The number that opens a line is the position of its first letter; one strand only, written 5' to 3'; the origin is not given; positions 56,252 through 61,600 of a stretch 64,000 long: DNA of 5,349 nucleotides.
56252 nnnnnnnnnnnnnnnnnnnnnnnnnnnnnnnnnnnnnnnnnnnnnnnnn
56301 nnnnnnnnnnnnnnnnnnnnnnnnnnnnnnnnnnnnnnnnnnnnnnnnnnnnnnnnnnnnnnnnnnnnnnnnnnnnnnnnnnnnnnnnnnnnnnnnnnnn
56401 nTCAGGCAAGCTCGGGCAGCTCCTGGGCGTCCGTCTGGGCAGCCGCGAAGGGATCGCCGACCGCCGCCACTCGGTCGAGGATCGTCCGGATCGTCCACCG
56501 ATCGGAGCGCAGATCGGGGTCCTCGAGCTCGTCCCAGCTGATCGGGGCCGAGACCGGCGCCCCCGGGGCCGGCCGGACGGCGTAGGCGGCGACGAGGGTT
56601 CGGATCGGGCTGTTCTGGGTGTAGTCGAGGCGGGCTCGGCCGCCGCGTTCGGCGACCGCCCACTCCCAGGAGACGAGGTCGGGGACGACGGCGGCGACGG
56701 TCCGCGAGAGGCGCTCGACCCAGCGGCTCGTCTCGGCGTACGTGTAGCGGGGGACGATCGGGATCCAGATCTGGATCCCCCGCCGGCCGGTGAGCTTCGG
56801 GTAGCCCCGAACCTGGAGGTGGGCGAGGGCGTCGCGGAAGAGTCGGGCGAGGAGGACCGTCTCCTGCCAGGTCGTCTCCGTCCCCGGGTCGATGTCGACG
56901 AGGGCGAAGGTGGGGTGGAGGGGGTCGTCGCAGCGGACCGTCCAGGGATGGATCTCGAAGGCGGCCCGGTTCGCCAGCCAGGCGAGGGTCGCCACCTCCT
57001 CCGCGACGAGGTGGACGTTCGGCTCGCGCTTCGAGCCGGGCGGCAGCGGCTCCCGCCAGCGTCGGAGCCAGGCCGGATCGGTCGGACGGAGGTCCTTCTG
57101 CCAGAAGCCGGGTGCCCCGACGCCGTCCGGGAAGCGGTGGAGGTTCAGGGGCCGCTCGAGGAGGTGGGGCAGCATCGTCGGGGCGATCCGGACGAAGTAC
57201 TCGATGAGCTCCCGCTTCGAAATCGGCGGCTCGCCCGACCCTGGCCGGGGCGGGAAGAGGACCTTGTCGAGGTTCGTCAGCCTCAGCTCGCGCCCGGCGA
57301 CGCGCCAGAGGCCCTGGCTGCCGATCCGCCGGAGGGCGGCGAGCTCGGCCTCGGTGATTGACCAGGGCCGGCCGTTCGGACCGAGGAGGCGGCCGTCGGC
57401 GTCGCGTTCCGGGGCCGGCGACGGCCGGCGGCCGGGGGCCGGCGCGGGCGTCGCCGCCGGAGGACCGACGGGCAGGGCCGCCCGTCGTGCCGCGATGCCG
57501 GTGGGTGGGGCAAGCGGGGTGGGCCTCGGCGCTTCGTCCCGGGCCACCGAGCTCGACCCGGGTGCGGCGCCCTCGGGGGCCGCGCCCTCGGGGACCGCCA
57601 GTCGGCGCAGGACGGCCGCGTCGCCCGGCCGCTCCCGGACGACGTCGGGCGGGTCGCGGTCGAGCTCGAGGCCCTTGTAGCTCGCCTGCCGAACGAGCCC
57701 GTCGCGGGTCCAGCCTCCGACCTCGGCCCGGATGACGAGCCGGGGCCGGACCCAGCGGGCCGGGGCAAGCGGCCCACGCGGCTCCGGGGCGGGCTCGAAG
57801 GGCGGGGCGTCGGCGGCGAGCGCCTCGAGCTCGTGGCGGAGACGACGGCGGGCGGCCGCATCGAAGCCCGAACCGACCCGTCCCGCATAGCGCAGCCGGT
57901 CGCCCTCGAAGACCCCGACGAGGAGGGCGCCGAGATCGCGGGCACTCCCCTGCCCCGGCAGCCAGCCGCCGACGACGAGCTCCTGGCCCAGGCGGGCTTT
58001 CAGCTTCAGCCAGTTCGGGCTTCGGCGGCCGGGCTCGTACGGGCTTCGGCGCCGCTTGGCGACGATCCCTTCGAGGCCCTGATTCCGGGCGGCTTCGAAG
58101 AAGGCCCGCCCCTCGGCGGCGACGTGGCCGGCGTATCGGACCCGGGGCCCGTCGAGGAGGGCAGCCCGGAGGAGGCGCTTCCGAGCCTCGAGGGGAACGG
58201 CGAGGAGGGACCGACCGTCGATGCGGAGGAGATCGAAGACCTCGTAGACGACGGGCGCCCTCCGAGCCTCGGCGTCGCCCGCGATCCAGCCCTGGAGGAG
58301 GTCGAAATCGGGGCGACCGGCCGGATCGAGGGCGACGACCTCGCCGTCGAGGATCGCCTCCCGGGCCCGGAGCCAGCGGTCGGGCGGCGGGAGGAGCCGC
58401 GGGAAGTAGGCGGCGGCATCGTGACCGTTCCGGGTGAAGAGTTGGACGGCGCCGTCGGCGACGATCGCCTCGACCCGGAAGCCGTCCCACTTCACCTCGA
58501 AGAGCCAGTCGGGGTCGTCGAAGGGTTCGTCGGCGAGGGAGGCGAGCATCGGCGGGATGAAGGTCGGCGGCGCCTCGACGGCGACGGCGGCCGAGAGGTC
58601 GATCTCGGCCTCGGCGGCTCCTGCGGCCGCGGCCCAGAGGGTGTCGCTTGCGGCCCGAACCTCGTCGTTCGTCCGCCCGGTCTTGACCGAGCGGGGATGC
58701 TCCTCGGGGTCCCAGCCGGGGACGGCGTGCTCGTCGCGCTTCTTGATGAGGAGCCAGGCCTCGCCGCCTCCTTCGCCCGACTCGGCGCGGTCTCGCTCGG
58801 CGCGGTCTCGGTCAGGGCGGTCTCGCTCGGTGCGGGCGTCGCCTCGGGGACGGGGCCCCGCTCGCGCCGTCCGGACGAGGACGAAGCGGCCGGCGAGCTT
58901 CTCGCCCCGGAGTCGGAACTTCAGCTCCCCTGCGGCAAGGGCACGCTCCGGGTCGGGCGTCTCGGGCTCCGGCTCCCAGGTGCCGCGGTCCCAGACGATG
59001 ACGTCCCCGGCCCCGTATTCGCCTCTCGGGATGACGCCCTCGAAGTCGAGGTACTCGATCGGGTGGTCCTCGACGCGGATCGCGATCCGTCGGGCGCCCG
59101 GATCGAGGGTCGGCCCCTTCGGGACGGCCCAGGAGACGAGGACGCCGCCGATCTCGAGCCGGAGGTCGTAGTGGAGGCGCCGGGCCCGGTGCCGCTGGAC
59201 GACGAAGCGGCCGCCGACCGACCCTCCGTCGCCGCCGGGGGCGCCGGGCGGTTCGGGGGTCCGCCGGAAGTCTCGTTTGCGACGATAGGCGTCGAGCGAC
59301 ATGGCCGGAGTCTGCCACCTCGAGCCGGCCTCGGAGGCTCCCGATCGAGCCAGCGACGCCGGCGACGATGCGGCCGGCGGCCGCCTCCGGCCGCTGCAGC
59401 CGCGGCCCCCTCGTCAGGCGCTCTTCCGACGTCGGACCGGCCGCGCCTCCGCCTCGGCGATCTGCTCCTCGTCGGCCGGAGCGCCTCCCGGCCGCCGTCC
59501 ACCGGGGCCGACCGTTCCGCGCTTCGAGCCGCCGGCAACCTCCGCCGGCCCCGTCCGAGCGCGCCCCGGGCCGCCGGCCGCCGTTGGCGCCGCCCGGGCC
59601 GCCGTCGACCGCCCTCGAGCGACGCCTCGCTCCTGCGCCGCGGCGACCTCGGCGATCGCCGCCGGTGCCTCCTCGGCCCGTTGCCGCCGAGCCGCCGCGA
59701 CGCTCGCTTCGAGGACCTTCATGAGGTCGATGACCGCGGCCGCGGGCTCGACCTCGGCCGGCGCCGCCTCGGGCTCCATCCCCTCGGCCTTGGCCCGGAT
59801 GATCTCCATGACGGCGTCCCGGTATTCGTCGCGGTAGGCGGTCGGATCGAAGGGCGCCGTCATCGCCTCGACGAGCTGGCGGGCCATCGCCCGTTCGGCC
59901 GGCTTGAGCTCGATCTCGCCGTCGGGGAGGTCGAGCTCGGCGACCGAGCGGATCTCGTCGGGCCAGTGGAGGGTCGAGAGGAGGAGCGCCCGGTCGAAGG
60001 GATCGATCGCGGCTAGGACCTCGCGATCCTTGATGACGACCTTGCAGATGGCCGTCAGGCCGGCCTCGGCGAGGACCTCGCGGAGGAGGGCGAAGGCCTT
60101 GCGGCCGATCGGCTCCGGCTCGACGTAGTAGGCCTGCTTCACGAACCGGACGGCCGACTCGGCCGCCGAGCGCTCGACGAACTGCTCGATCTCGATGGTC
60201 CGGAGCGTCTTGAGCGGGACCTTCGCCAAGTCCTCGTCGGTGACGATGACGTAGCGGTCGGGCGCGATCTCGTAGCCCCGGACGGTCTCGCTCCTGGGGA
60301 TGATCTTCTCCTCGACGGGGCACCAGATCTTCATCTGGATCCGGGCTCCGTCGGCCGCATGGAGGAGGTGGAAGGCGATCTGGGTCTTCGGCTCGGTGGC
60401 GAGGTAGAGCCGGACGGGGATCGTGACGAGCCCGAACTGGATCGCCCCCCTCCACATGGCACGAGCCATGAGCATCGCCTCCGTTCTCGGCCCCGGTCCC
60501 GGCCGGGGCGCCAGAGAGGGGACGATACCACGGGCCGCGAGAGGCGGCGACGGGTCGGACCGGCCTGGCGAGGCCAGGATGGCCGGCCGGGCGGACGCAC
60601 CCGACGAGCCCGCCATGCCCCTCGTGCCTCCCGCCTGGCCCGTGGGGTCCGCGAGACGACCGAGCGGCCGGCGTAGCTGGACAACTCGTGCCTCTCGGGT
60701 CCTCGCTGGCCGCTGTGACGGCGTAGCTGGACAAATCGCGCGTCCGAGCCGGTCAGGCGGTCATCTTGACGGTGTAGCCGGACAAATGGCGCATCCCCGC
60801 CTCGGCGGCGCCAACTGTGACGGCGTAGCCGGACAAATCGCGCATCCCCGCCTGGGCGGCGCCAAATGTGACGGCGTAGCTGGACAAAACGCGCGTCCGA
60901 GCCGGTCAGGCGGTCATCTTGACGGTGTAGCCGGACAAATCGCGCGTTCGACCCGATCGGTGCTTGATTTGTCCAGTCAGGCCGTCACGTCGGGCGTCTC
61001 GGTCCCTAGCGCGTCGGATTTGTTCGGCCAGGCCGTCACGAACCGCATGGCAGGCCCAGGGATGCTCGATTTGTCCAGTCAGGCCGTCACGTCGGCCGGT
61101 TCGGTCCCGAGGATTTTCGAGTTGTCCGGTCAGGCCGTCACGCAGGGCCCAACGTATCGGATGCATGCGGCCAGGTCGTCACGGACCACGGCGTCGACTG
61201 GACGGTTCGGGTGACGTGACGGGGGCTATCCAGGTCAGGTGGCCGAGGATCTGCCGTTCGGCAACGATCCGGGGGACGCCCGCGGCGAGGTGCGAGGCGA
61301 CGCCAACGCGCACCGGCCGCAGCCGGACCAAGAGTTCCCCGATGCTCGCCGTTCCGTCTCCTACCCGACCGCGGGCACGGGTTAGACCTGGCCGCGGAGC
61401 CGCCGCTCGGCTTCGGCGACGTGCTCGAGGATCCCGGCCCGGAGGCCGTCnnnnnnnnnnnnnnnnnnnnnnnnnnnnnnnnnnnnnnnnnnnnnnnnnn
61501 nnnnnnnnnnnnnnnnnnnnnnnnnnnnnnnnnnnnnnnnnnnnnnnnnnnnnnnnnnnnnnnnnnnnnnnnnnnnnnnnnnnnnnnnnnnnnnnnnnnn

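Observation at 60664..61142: Strictly 51-bp-phased iteron-like array (6 direct + 4 inverted copies of a 24-nt motif) between ku and a PD-(D/E)xK gene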

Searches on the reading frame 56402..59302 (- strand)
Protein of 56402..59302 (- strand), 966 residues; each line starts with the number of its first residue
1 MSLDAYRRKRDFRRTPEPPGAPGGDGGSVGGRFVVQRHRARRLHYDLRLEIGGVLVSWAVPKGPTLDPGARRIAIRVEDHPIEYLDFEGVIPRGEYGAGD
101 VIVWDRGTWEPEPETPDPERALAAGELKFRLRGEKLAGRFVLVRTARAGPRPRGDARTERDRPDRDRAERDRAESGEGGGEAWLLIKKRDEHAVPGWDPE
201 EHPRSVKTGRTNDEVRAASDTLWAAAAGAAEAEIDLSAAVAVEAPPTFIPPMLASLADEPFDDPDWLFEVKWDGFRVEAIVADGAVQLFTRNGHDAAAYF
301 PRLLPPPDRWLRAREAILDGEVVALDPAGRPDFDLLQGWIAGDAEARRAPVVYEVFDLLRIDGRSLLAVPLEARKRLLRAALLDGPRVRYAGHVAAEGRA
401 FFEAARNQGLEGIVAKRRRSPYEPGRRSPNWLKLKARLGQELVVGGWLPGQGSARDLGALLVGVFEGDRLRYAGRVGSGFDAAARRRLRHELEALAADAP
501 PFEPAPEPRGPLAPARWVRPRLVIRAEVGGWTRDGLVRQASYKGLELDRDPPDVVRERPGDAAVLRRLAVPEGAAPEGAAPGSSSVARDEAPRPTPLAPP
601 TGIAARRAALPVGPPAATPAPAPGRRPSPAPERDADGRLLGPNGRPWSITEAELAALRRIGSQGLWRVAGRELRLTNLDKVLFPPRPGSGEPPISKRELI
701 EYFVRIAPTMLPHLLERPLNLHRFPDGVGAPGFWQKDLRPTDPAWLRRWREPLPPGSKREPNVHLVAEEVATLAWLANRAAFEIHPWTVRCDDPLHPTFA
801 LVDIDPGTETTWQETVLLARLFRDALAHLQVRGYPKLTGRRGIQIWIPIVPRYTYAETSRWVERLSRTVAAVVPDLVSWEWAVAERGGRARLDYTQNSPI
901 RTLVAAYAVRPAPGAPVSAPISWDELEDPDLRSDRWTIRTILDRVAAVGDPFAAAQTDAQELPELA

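Call 7: search_protein_families(library=pfam, proteins=[window:56402-59302:-])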
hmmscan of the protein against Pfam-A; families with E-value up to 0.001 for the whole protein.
window:56402-59302:- (966 aa): 4 families
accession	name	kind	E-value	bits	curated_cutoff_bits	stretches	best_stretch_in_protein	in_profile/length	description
PF21686.3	LigD_Prim-Pol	-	7.2e-75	252.3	27.4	1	696-952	2-254/254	LigD, primase-polymerase domain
PF13298.12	LigD_N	-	1.8e-42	144.3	31.1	1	36-144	1-107/107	DNA Ligase D 3'-phosphoesterase domain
PF01068.26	DNA_ligase_A_M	-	8.8e-33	114.1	26.2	1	251-435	1-204/204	ATP dependent DNA ligase domain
PF04679.21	DNA_ligase_A_C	-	4.1e-21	75.6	27.5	1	454-548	2-93/94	ATP dependent DNA ligase C terminal region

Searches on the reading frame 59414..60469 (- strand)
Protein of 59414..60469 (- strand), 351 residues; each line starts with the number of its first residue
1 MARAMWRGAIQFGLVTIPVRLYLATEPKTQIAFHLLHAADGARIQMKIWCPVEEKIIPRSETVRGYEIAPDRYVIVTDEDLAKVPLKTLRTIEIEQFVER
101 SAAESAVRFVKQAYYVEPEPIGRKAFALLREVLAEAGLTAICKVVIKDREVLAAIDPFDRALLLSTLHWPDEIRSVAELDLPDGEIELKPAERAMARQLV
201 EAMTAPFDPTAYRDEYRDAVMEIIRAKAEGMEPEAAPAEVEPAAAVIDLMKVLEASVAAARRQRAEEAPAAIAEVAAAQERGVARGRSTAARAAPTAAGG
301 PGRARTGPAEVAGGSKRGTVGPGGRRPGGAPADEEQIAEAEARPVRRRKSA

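Call 7: search_protein_families(library=pfam, proteins=[window:59414-60469:-])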
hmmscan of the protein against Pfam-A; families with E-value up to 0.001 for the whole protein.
window:59414-60469:- (351 aa): 1 family
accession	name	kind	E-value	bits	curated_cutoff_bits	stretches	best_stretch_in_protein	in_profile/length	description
PF02735.22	Ku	-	3.5e-40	138.4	25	1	12-180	2-176/190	Ku70/Ku80 beta-barrel domain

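Call 11: search_protein_families(library=ncbifam, proteins=[window:59414-60469:-], max_evalue=0.01)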
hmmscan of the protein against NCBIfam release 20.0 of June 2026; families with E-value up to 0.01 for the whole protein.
window:59414-60469:- (351 aa): 1 family
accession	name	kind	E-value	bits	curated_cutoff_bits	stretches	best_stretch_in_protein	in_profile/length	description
TIGR02772.2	Ku_bact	equivalog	6.3e-80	268.4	150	1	3-257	1-259/259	non-homologous end joining protein Ku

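Call 39: find_encoding_contigs(protein=window:59414-60469:-, flank=10000, max_places=10)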
Protein window:59414-60469:- (351 aa): 1 contig read that carries it; 1 place shown.
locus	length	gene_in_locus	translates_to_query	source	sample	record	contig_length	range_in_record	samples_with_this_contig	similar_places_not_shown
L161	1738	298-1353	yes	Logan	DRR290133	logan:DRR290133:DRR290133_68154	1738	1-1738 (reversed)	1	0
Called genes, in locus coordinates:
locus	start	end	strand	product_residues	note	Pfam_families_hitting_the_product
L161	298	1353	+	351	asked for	PF02735:Ku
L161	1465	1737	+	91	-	?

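Call 44: list_cluster_members(proteins=[P0003, P0005, window:59414-60469:-])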
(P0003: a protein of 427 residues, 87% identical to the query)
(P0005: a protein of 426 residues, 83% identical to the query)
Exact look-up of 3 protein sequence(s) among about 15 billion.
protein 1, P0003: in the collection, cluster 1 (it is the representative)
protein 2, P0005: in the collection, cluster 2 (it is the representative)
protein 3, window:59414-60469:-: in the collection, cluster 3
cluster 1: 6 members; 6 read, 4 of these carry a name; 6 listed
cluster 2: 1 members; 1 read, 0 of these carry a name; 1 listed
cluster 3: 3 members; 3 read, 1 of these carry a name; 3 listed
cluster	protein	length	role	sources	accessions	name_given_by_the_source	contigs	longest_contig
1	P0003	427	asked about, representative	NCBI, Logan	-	-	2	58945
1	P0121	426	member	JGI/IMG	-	hypothetical protein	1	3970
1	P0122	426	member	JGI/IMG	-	hypothetical protein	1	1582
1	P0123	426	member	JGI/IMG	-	hypothetical protein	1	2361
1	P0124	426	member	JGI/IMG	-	hypothetical protein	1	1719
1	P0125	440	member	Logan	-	-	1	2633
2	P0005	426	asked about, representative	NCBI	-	-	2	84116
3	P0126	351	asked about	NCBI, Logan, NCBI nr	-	-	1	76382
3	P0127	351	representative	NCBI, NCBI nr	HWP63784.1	MAG TPA: Ku protein [Candidatus Binatia bacterium] | Ku protein [Candidatus Binatia bacterium]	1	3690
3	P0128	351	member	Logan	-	-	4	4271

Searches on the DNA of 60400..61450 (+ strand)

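Call 36: search_rna_families(source=window, start=60400, end=61450, threshold=evalue, max_evalue=1)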
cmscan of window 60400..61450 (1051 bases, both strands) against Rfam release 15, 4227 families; matches with E-value up to 1: 0.
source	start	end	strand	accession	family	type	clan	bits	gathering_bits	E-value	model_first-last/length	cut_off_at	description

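Call 41: search_dna_similar(query=window:60640-61200:+, collection=plasmids, mode=distant, max_evalue=0.001)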
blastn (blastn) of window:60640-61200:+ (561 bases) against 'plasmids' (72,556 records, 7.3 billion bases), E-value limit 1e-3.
No match.

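Call 42: search_dna_similar(query=window:60640-61200:+, collection=phages, mode=distant, max_evalue=0.001)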
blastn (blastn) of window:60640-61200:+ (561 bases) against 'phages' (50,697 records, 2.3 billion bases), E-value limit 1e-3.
No match.

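Call 76: build_rna_model(alignment_id=A5, structure=none)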
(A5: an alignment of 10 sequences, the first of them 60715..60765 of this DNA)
Model R1 built from alignment A5 (10 sequences, 51 columns); structure: none (sequence only).
model positions 51; base pairs 0; branch points 0; effective number of sequences 10; information 0.833 bits per position. No base pairs: searches with it score sequence only.

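Call 77: search_with_rna_model(model_id=R1, source=window, filters=off, max_evalue=10)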
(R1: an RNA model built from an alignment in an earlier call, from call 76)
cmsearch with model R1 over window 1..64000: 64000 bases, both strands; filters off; matches with E-value up to 10: 50.
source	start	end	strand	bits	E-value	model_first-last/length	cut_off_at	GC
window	60715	60764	+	47.9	9.1e-14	1-50/51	-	0.66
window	60817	60865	+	46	3.4e-13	1-49/51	-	0.71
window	60868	60917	+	44.8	8.6e-13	1-50/51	-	0.66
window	61044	61090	-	42.1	6e-12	1-47/51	-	0.64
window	60767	60814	+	41.2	1.1e-11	2-49/51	-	0.69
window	61092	61141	-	38.3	9.8e-11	1-50/51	-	0.64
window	60990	61039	-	35.3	8.4e-10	1-50/51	-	0.68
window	60920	60960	+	34.8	1.2e-09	2-42/51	-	0.63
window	60944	60988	-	32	9.6e-09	1-46/51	-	0.6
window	60667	60711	+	31.9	9.7e-09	3-48/51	-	0.71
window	42098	42117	-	7.8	0.41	11-30/51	-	0.75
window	30309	30334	+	7.4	0.53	22-47/51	-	0.77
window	30093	30121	+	6.6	0.99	20-48/51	-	0.76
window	42918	42942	-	6.4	1.1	24-48/51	-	0.84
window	1290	1317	-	6.3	1.2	15-42/51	-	0.64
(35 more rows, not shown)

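Call 78: search_with_rna_model(model_id=R1, sources=[L124, L127, L128, L159, L160, L162, L163, L164, L165, L169, L146, L152], max_evalue=1)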
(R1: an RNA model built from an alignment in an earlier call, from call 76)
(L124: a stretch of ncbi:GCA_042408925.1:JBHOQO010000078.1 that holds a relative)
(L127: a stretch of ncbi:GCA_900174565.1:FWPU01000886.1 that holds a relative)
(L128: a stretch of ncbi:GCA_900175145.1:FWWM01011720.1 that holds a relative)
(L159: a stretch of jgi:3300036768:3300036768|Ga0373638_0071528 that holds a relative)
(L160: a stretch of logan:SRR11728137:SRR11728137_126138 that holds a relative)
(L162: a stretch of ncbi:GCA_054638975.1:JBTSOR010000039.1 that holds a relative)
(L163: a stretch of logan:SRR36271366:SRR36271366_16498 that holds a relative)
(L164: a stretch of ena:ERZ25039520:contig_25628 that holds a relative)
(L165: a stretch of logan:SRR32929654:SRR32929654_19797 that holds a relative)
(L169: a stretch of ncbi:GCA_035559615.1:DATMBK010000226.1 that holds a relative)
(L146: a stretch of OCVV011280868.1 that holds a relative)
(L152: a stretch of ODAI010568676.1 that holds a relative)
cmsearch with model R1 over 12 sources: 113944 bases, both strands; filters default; matches with E-value up to 1: 12.
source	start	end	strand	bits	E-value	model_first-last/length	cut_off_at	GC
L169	505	554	-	47.9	1.6e-13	1-50/51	-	0.66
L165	3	52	-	47.8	1.6e-13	1-50/51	-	0.66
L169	403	452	-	44.8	1.5e-12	1-50/51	-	0.66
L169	230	276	+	42.1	1.1e-11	1-47/51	-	0.64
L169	455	502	-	40.6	3.3e-11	2-49/51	-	0.69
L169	179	228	+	38.3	1.8e-10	1-50/51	-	0.64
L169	360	400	-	36.6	5.7e-10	2-42/51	-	0.66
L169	281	330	+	35.3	1.5e-09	1-50/51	-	0.68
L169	332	376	+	32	1.7e-08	1-46/51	-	0.6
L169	558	602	-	31.9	1.7e-08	3-48/51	-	0.71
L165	56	100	-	31.9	1.8e-08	3-48/51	-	0.71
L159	3796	3836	-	8.5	0.43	8-48/51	-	0.63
